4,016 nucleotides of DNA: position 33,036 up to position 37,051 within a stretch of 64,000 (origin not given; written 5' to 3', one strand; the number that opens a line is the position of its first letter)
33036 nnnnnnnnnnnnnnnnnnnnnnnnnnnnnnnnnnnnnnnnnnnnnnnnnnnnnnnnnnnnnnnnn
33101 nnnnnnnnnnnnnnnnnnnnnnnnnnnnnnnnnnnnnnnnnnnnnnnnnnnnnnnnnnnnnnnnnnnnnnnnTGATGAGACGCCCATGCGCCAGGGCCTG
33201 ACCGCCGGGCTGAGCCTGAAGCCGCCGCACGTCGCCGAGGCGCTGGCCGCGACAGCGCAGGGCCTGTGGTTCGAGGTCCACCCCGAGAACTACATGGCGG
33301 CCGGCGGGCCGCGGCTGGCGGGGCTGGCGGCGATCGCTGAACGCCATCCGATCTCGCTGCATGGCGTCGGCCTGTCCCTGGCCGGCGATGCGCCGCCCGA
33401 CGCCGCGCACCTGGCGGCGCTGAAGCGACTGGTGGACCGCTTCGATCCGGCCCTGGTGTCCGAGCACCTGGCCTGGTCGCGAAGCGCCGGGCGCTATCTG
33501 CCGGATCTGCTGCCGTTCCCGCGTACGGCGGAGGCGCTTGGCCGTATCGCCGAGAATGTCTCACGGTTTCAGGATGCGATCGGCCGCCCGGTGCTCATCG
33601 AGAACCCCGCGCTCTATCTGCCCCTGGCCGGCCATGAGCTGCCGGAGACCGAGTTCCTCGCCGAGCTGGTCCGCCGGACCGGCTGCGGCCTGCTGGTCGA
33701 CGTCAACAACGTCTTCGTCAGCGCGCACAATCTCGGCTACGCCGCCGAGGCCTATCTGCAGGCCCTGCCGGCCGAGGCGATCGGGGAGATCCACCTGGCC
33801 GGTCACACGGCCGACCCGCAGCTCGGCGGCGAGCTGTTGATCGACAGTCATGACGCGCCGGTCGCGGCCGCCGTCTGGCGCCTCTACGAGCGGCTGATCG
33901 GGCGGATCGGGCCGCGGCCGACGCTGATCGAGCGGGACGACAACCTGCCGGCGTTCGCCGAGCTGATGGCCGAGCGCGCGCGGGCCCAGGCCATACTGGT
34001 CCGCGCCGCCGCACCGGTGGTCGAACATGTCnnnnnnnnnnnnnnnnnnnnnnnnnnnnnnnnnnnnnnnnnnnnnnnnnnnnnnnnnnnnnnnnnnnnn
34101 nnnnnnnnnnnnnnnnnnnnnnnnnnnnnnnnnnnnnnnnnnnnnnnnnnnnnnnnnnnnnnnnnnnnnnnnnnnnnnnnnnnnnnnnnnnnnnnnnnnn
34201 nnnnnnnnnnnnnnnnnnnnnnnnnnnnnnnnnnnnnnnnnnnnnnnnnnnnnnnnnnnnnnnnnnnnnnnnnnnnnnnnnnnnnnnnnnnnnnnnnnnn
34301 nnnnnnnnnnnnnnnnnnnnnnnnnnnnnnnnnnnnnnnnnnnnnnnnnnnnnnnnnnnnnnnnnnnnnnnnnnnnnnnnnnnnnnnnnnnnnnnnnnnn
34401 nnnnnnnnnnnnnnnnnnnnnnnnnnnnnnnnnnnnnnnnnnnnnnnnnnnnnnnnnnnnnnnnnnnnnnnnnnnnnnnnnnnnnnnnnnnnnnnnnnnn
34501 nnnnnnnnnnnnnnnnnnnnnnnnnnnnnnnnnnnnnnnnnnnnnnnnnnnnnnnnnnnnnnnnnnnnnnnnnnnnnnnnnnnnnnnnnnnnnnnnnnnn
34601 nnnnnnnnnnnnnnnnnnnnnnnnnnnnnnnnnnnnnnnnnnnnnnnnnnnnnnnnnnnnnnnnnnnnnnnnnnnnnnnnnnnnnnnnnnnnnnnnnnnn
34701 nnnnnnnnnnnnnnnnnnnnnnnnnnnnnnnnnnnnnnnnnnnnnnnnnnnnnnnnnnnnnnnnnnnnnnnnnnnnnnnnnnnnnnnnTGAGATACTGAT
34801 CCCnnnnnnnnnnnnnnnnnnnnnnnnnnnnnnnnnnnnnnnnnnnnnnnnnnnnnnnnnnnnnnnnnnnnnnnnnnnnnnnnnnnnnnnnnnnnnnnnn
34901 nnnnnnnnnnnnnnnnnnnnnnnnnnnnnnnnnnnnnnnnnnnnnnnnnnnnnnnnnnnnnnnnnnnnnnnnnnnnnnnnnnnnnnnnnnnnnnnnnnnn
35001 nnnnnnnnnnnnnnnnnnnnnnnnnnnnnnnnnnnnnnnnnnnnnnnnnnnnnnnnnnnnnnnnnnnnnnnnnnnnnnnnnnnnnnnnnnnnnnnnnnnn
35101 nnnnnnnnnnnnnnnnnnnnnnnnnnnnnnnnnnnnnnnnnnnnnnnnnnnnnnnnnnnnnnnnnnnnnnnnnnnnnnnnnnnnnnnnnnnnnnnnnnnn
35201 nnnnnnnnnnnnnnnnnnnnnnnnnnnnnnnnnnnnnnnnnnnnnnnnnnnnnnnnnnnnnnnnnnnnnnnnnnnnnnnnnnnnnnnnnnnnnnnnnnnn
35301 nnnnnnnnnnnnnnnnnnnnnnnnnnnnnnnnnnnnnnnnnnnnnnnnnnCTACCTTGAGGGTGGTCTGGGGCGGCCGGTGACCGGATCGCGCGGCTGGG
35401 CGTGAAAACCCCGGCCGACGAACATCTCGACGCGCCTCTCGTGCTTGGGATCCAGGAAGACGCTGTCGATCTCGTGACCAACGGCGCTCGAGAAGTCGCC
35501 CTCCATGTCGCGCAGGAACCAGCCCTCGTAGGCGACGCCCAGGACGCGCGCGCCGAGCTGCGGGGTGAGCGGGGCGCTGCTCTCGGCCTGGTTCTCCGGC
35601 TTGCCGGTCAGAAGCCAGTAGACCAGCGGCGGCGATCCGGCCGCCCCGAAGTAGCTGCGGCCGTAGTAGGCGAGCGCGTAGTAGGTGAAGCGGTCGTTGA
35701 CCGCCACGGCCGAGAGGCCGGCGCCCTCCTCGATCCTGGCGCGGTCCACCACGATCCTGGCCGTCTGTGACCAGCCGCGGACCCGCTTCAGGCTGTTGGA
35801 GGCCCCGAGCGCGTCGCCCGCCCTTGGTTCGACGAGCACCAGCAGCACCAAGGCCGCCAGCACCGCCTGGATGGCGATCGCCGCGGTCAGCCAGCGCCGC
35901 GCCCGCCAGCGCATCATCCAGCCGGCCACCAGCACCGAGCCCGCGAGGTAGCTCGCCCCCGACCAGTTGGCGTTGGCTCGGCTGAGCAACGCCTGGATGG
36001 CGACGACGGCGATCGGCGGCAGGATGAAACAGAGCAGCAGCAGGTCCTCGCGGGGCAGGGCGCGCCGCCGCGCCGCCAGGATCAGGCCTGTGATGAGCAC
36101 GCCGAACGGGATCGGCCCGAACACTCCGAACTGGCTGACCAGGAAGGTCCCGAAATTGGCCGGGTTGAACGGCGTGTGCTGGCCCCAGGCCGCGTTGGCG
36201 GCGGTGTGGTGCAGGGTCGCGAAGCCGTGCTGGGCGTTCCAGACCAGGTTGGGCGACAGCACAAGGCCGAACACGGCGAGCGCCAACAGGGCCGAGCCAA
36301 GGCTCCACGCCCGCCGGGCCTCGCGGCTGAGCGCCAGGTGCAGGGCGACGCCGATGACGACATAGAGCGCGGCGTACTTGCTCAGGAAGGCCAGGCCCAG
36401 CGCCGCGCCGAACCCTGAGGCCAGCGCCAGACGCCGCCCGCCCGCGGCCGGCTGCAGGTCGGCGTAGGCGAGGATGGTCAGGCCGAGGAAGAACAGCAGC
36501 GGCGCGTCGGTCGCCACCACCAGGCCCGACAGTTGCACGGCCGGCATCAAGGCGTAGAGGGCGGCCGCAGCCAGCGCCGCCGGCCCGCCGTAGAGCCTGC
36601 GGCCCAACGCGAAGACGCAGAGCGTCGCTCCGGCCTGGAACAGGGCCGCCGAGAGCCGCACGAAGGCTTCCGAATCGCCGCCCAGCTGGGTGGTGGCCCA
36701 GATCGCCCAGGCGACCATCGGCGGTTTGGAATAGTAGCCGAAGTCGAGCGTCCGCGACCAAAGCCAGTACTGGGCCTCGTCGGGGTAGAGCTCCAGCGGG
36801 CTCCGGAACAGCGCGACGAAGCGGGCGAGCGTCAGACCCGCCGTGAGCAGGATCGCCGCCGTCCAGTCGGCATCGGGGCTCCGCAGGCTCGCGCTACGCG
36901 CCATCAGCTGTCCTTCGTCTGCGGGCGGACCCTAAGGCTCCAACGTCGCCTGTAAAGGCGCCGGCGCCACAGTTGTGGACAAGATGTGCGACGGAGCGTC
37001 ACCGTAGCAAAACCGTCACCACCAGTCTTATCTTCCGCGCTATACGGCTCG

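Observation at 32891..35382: Bufferin-type RiPP cluster (DUF2282 precursor - DUF692/MNIO - DUF2063) with an exported MsrA in place of the usual DoxX gene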

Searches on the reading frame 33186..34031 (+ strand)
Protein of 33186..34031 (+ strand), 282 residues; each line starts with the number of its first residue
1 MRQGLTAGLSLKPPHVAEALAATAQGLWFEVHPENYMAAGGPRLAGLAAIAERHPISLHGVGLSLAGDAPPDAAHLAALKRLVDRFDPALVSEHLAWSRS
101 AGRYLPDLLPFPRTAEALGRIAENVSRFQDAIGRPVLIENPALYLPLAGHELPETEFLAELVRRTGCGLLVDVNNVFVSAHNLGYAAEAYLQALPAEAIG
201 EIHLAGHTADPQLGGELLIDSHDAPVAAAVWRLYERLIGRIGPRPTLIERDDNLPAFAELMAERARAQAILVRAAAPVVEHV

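Call 3: search_protein_families(library=pfam, proteins=[window:33186-34031:+], max_evalue=0.01)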
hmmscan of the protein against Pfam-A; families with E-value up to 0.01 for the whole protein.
window:33186-34031:+ (282 aa): 1 family
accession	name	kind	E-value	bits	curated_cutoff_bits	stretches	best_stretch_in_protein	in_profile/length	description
PF05114.20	MbnB_TglH_ChrH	-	2.2e-98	329.1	25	1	7-271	2-262/263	RiPP precursor modification enzyme MbnB/TglH/ChrH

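Call 4: search_protein_families(library=ncbifam, proteins=[window:33186-34031:+], max_evalue=0.01)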
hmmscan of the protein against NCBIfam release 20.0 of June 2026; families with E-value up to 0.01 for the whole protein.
window:33186-34031:+ (282 aa): 5 families
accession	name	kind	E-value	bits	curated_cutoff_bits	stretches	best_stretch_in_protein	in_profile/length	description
NF050167.1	MNIO_BufB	equivalog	2.2e-108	361.6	310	1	7-268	1-262/262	MNIO family bufferin maturase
NF003818.2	PRK05409.1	equivalog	2.6e-65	220.6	360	1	7-268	2-261/264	HvfB family MNIO-type RiPP peptide maturase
NF050151.1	RiPP_MNIO_ApyH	equivalog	1.3e-26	93.4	400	1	48-249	49-257/283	multinuclear non-heme iron-dependent oxidative enzyme ApyH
TIGR04159.2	methbact_MbnB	equivalog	4.3e-16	59.2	325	1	78-254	72-243/261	methanobactin biosynthesis protein MbnB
NF050165.1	MNIO_ChrH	equivalog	2.9e-09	36.5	600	1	73-236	78-242/363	MNIO family chryseobactin maturase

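Call 6: find_encoding_contigs(protein=window:33186-34031:+, flank=10000, max_places=6)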
Protein window:33186-34031:+ (282 aa): no gene with exactly this product is on record in the collection.

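Call 19: find_related_loci(query=window:33186-34031:+, collection=genome_contigs, flank=10000)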
Query window:33186-34031:+ (282 aa) in genome_contigs; peptide patterns used: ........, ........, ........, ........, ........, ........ (x = any residue, [..] = any of these).
600 stretches matched a pattern (row limit reached: there are more); 401 encode a relative of the query (tblastn E <= 1e-3); the best 80 are kept; 80 distinct loci.
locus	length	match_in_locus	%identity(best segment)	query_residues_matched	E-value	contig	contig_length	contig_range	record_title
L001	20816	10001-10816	74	7-279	4e-126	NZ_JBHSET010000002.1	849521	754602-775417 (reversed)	Caulobacter henricii strain CCUG 49339 spades_K_17_127_2, whole genome shotgun sequence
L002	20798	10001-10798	76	6-271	9e-126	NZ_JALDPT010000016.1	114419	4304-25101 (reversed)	Phenylobacterium aquaticum strain KACC 18306 NODE_16_length_114419_cov_252.211_ID_31, whole genome shotgun sequence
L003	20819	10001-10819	72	7-280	2e-123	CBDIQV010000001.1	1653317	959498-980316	MAG: Caulobacteraceae bacterium isolate NI882-mx-bin13 genome assembly, contig: N-N882-C58, whole genome shotgun sequenc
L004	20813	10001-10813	72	5-280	5e-123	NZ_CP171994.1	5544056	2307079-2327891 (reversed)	Caulobacter sp. UC70_42 chromosome, complete genome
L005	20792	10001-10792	74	7-271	6e-122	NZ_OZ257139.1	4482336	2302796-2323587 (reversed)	MAG: Caulobacter sp. isolate 00f8baae-e8f7-4440-ac17-e9ad3e9d008a chromosome 1, complete sequence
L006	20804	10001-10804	72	6-274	2e-121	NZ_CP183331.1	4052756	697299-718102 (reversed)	Caulobacter sp. ErkDOM-E chromosome, complete genome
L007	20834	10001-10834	68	1-278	6e-120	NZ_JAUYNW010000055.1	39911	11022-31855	MAG: Phenylobacterium sp. isolate C4_concoct.bin.44_sub C4_k141_552769, whole genome shotgun sequence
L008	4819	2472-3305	70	1-278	2e-120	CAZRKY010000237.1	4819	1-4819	MAG TPA_asm: uncultured Caulobacteraceae bacterium isolate binchicken_co199_53 genome assembly, contig: NODE_13622_lengt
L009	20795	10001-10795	71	6-270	2e-119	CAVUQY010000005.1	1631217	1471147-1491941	MAG: uncultured beta proteobacterium isolate MFD09730.bin.2.24 genome assembly, contig: contig_4388, whole genome shotgu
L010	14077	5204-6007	70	6-273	2e-119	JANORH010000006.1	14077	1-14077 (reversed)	MAG: Alphaproteobacteria bacterium isolate VAR_4_metabat_207 VAR_4_k141_3287698, whole genome shotgun sequence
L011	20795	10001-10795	73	6-271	3e-119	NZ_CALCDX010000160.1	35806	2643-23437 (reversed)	MAG: uncultured Caulobacter sp. isolate SRR6231188_bin.21_CONCOCT_v1.1_MAG ERZ650241.308, whole genome shotgun sequence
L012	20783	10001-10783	73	5-266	3e-119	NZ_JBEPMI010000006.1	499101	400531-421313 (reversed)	Caulobacter sp. 1776 Ga0438590_06, whole genome shotgun sequence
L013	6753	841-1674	67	1-278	4e-119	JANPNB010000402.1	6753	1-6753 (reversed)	MAG: Alphaproteobacteria bacterium isolate VAR_87_metabat_386 VAR_87_k141_4062514, whole genome shotgun sequence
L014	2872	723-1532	71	6-277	5e-123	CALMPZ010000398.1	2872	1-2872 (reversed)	MAG TPA_asm: uncultured Polymorphobacter sp. isolate SRR5676441_bin.56_CONCOCT_v1.1_MAG genome assembly, contig: ERZ7245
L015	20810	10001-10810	75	6-276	8e-119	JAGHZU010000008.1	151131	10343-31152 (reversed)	MAG: Caulobacter sp. isolate BIN4 scaffold8_cov0, whole genome shotgun sequence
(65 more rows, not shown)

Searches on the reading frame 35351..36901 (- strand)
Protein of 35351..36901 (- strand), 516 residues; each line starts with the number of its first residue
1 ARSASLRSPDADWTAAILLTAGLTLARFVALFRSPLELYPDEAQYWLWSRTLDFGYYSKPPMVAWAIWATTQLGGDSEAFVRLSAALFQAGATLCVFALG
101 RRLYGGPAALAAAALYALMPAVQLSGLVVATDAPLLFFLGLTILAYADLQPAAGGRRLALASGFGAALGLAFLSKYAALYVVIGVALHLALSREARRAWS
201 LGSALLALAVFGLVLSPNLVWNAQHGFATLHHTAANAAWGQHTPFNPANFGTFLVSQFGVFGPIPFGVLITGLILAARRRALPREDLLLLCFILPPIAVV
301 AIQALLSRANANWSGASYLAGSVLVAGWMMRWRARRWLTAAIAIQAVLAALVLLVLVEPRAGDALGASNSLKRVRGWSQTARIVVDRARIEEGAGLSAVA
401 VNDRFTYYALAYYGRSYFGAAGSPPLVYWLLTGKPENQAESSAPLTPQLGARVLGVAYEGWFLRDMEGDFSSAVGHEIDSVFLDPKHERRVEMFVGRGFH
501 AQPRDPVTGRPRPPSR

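Call 3: search_protein_families(library=pfam, proteins=[window:35351-36901:-], max_evalue=0.01)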
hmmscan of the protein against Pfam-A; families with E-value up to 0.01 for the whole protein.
window:35351-36901:- (516 aa): 2 families
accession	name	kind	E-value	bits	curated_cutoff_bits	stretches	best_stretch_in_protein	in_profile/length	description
PF13231.12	PMT_2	-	4.3e-24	86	26.1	1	58-221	1-160/160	Dolichyl-phosphate-mannose-protein mannosyltransferase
PF02366.24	PMT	-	7.4e-10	39.2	22.7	1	56-202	58-212/245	Dolichyl-phosphate-mannose-protein mannosyltransferase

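Call 4: search_protein_families(library=ncbifam, proteins=[window:35351-36901:-], max_evalue=0.01)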
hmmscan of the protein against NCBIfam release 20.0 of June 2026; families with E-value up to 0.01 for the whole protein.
window:35351-36901:- (516 aa): 1 family
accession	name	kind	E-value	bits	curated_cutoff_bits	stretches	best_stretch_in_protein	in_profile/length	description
NF009784.2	PRK13279.1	equivalog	0.00029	19.6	567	1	46-194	48-199/539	lipid IV(A) 4-amino-4-deoxy-L-arabinosyltransferase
